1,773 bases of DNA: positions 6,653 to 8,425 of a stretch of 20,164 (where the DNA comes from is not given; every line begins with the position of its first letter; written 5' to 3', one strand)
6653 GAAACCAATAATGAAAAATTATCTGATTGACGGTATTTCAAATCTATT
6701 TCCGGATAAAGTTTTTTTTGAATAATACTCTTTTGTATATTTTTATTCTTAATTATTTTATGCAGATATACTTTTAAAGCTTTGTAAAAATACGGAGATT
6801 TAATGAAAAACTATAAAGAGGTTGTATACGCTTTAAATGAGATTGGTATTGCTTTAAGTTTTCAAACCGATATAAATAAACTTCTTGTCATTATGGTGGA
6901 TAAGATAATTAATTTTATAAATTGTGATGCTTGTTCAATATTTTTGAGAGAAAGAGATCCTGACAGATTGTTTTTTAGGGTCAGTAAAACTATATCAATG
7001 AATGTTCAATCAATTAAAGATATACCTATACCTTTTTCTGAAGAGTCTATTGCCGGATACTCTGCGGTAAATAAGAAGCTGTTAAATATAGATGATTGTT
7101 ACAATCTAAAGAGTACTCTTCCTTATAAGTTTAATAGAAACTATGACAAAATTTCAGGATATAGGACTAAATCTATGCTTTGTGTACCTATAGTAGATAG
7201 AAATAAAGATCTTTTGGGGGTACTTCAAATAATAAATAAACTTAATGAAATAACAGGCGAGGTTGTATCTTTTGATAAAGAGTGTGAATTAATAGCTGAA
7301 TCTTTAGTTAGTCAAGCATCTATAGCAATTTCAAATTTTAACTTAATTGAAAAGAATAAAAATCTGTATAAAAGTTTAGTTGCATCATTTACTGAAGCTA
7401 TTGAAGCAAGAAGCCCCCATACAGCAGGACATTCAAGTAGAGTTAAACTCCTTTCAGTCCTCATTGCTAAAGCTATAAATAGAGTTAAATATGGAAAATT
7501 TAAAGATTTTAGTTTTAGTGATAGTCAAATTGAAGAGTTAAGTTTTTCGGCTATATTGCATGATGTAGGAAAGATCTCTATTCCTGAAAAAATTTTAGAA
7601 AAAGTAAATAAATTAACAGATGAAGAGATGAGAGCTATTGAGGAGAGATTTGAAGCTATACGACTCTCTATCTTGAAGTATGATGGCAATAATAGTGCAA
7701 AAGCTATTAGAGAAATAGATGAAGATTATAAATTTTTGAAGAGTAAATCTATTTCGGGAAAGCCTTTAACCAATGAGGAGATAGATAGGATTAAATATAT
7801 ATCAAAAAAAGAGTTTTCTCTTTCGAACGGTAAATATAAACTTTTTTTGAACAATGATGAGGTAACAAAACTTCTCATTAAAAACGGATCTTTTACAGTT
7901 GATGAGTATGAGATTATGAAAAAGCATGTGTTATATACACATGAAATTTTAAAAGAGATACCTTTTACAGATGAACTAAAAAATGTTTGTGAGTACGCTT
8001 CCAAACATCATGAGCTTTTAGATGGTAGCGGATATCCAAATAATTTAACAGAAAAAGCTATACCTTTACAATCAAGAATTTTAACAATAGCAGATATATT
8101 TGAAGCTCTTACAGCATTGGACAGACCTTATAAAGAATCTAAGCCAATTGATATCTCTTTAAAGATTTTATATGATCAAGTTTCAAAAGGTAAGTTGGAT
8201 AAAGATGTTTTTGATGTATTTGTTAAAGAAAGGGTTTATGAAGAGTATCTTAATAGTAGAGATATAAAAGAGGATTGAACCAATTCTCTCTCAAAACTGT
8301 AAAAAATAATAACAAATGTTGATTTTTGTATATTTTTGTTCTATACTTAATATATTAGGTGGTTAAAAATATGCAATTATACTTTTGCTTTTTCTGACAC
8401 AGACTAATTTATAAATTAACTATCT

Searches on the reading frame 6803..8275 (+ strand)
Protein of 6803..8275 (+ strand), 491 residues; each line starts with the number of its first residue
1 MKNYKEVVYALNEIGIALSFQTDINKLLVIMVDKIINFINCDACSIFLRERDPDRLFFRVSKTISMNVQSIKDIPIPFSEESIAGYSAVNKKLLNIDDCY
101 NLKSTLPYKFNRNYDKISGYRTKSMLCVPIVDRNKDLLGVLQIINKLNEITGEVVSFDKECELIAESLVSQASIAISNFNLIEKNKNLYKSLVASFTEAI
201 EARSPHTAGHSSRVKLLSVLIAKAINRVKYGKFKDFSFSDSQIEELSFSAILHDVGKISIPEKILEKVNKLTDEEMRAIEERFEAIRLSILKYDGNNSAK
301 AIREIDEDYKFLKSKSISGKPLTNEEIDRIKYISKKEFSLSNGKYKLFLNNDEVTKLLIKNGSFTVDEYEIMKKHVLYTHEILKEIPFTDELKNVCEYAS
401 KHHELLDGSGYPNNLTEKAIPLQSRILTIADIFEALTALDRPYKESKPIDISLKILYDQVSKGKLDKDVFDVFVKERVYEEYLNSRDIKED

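Call 5: search_protein_families(library=pfam, proteins=[window:6803-8275:+], max_evalue=1)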
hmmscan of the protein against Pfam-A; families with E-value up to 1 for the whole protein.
window:6803-8275:+ (491 aa): 5 families
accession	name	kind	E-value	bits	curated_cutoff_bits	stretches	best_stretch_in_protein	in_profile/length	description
PF13487.12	HD_5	-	4.3e-36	124.7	27.2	2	353-469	59-170/170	HD domain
PF01966.28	HD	-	2.6e-14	53.9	22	2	367-435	50-115/116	HD domain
PF01590.32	GAF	-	2.9e-12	47.7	22.4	1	24-176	2-133/133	GAF domain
PF13185.12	GAF_2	-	3e-06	27.9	28.6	1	22-176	2-135/136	GAF domain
PF08668.18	HDOD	-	0.15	12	22.9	1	210-302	98-176/196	HDOD domain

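Call 6: search_protein_families(library=ncbifam, proteins=[window:6803-8275:+], max_evalue=1)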
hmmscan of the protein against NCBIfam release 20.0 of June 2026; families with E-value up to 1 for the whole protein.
window:6803-8275:+ (491 aa): 2 families
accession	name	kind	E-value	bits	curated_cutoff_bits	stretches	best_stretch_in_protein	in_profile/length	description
NF053512.1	nitric_RR_NosR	exception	3.3e-20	72.5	400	2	365-475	247-352/422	response regulator c-di-GMP phosphodiesterase, NosR family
NF008283.0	PRK11061.1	equivalog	1.7e-06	26.6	583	1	11-147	5-131/748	phosphoenolpyruvate--protein phosphotransferase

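Call 56: search_solved_structures(query=window:6803-8275:+, max_evalue=0.001, show_alignments=1)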
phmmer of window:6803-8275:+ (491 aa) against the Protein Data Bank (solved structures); distinct sequences matched with E-value up to 0.001: 26.
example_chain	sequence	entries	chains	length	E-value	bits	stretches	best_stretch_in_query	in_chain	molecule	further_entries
4mcw_A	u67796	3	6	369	1.1e-42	149.9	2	18-276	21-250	Metal dependent phosphohydrolase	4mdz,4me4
5z7c_A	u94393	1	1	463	1.1e-26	97.1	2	374-461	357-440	3'3'-cGAMP-specific phosphodiesterase 3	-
9lss_A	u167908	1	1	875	7.4e-22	81.2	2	20-247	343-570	cGMP-specific 3',5'-cyclic phosphodiesterase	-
3bjc_A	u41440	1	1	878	7.5e-22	81.2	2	20-247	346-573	cGMP-specific 3',5'-cyclic phosphodiesterase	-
1ykd_A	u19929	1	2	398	1.1e-19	74.1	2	22-167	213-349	adenylate cyclase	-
3lfv_A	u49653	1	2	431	7.1e-18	68.1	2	23-158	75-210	cGMP-specific 3',5'-cyclic phosphodiesterase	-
3mf0_A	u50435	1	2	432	7.2e-18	68.1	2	23-158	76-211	cGMP-specific 3',5'-cyclic phosphodiesterase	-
1mc0_A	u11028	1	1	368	5.8e-15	58.5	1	21-182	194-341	3',5'-cyclic nucleotide phosphodiesterase 2A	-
3ibj_A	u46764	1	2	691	3.2e-14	56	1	21-181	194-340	cGMP-dependent 3',5'-cyclic phosphodiesterase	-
9lrn_A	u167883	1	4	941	7.7e-14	54.8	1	21-181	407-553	cGMP-dependent 3',5'-cyclic phosphodiesterase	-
3jab_B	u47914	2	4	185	1.2e-13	54.2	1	21-182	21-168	GafB domain of phosphodiesterase 2A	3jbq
9rbz_A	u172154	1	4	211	2.4e-13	53.1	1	355-475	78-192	HD domain/sensory box protein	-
9rc0_A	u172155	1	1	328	6.5e-13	51.7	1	355-474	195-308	HD domain/sensory box protein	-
10oz_A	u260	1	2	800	1e-11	47.8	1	56-247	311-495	cGMP-specific 3',5'-cyclic phosphodiesterase PDE5-PDE6 chimera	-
2zmf_A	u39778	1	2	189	3.9e-10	42.6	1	27-148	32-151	cAMP and cAMP-inhibited cGMP 3',5'-cyclic phosphodiesterase 10A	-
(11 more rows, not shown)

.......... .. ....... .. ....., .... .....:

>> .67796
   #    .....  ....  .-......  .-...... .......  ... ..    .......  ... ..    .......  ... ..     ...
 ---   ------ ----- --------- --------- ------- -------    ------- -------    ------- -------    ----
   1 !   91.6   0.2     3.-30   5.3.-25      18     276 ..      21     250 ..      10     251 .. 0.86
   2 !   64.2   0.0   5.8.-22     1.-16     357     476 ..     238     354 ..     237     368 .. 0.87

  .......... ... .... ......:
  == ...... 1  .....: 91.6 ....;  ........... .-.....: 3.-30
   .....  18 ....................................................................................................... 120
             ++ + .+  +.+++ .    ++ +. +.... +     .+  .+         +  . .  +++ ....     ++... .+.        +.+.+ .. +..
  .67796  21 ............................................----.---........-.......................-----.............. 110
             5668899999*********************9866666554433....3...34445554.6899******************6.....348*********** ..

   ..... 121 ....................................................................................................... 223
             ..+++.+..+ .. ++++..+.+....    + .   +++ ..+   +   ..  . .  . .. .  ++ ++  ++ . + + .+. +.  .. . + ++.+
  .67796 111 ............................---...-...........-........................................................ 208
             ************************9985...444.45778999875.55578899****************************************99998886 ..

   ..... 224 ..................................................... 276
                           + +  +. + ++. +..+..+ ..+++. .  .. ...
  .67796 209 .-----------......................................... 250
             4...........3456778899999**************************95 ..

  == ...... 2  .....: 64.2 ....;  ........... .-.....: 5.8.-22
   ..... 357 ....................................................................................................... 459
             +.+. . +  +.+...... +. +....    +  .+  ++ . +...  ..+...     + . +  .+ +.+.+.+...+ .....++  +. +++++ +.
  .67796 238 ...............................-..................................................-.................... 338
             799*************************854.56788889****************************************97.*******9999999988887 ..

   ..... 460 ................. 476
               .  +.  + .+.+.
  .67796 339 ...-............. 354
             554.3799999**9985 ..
